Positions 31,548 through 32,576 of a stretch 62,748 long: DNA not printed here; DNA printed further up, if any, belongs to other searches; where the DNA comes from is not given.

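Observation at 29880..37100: A 7-kb sugar-synthesis and glycosyltransferase island inserted in the head-morphogenesis module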

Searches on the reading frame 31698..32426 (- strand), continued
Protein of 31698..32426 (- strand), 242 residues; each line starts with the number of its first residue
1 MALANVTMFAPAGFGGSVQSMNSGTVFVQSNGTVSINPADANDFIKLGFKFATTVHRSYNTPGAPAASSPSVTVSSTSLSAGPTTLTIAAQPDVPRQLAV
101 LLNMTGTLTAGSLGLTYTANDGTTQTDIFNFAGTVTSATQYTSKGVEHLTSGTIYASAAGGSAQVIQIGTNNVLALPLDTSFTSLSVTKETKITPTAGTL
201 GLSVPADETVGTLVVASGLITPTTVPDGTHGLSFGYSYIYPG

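Call 98: search_protein_families(library=phrogs, max_evalue=0.01, proteins=[L120:7872-8513:+, L126:7938-8537:+, L122:3210-3782:+, L125:6710-8380:+, L119:7757-8899:+, L133:7443-8639:+, L130:7917-8513:+, L123:4379-5638:+, L118:1645-2337:+, L117:2854-3564:+])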
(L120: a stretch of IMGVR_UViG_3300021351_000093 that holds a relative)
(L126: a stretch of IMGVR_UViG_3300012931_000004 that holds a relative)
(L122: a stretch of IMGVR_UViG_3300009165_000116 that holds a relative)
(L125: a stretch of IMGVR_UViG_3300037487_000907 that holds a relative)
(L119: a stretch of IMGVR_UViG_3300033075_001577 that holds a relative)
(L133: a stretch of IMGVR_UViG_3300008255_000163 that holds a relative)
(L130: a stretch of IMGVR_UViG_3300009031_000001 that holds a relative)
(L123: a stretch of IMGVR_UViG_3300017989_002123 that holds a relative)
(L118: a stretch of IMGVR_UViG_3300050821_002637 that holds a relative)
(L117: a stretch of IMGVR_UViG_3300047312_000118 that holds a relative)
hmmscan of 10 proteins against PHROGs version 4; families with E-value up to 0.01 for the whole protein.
L120:7872-8513:+ (213 aa): 0 families

L126:7938-8537:+ (199 aa): 0 families

L122:3210-3782:+ (190 aa): 0 families

L125:6710-8380:+ (556 aa): 1 family
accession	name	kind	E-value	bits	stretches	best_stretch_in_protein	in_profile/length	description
phrog_8198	-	unknown function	0.0027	18.1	0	405-472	71-135/262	-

L119:7757-8899:+ (380 aa): 0 families

L133:7443-8639:+ (398 aa): 1 family
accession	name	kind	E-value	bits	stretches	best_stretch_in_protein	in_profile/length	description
phrog_27848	-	unknown function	0.0095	17.2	0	70-132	12-73/137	-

L130:7917-8513:+ (198 aa): 0 families

L123:4379-5638:+ (419 aa): 0 families

L118:1645-2337:+ (230 aa): 1 family
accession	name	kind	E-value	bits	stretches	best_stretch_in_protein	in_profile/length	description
phrog_22703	-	unknown function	0.0036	18.6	1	102-183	2-85/137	-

L117:2854-3564:+ (236 aa): 0 families

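Call 99: search_protein_families(library=pfam, max_evalue=0.01, proteins=[L120:7872-8513:+, L126:7938-8537:+, L122:3210-3782:+, L125:6710-8380:+, L119:7757-8899:+, L133:7443-8639:+, L130:7917-8513:+, L123:4379-5638:+, L118:1645-2337:+, L117:2854-3564:+])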
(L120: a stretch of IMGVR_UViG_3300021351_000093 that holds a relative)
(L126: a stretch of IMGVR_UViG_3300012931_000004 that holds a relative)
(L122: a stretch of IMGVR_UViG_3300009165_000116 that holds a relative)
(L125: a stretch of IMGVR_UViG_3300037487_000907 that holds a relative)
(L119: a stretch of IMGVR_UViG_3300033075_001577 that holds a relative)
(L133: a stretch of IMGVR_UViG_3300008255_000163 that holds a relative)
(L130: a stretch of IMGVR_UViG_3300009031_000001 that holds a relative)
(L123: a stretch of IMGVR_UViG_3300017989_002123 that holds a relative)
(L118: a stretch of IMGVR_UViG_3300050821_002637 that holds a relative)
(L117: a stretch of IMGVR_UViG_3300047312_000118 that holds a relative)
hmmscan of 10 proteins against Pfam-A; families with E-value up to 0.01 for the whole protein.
L120:7872-8513:+ (213 aa): 0 families

L126:7938-8537:+ (199 aa): 0 families

L122:3210-3782:+ (190 aa): 0 families

L125:6710-8380:+ (556 aa): 0 families

L119:7757-8899:+ (380 aa): 0 families

L133:7443-8639:+ (398 aa): 0 families

L130:7917-8513:+ (198 aa): 0 families

L123:4379-5638:+ (419 aa): 0 families

L118:1645-2337:+ (230 aa): 0 families

L117:2854-3564:+ (236 aa): 0 families

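Call 101: search_protein_families(library=phrogs, max_evalue=0.001, proteins=[L126:6328-7623:+, L126:8563-9873:+, L122:3796-5277:+, L120:6645-7814:+, L120:8530-8946:+, L130:6758-7540:+, L130:8588-9238:+, L125:4549-5982:+, L123:1622-4312:+, L126:3049-5025:+])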
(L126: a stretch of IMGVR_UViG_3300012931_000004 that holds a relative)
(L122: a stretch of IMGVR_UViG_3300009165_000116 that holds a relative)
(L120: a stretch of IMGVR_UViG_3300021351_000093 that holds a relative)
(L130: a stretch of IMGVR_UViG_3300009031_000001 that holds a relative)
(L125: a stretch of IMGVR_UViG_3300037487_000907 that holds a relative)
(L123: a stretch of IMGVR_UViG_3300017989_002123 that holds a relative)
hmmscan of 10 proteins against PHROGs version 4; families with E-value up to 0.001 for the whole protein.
L126:6328-7623:+ (431 aa): 0 families

L126:8563-9873:+ (436 aa): 1 family
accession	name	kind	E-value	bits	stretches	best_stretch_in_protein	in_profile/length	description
phrog_1328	-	head and packaging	9.7e-38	131.6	1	1-431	3-307/583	major head protein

L122:3796-5277:+ (493 aa): 6 families
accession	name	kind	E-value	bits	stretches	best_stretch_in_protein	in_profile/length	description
phrog_38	-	head and packaging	1.8e-81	275.9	1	16-460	266-704/760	terminase large subunit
phrog_5573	-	head and packaging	3.9e-10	40.6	1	228-461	10-236/250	terminase large subunit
phrog_14112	-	unknown function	8.2e-10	39.5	1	47-194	90-242/247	-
phrog_4758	-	head and packaging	5e-09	36.8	1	50-227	45-220/243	terminase large subunit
phrog_979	-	head and packaging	2.1e-08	34.3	1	285-470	414-610/642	terminase large subunit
phrog_20726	-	unknown function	5.8e-08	33.6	1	403-458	112-172/199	-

L120:6645-7814:+ (389 aa): 1 family
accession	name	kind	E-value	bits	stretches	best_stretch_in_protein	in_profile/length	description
phrog_752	-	head and packaging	1.9e-67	229.2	1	2-380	83-469/475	major head protein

L120:8530-8946:+ (138 aa): 1 family
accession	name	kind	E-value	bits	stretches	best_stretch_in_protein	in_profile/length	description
phrog_3281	-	DNA, RNA and nucleotide metabolism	0.00058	21.2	0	76-131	53-103/107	endonuclease VII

L130:6758-7540:+ (260 aa): 1 family
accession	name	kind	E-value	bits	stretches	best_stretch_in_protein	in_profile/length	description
phrog_267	-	head and packaging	5.9e-46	158.4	1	4-259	69-327/410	major head protein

L130:8588-9238:+ (216 aa): 1 family
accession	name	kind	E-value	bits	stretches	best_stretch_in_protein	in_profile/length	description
phrog_10775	-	tail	5e-07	30.6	1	70-203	111-219/237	tail protein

L125:4549-5982:+ (477 aa): 2 families
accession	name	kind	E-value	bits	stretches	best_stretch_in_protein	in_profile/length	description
phrog_752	-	head and packaging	4.7e-82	277.4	1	14-468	6-469/475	major head protein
phrog_1328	-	head and packaging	5.9e-05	23.4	1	163-273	130-243/583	major head protein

L123:1622-4312:+ (896 aa): 6 families
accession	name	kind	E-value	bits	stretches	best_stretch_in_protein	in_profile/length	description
phrog_113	-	head and packaging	2.1e-46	159.7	1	127-654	77-530/1272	portal protein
phrog_220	-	head and packaging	1e-32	114.1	1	710-879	900-1074/1338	minor head protein and DNA pilot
phrog_10231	-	unknown function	4.8e-14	53.4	1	341-534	5-194/256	-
phrog_28631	-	unknown function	5.8e-08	32.8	1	737-877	58-201/550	-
phrog_4728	-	head and packaging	1.2e-06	28.6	1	753-879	185-308/591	head morphogenesis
phrog_6577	-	unknown function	5e-06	26.1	1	736-875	99-234/1066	-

L126:3049-5025:+ (658 aa): 2 families
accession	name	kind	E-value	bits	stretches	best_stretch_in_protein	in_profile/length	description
phrog_332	-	connector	2e-07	30.8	1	342-507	247-405/560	head-tail adaptor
phrog_1216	-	head and packaging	6.8e-05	22.6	1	380-641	361-608/714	portal protein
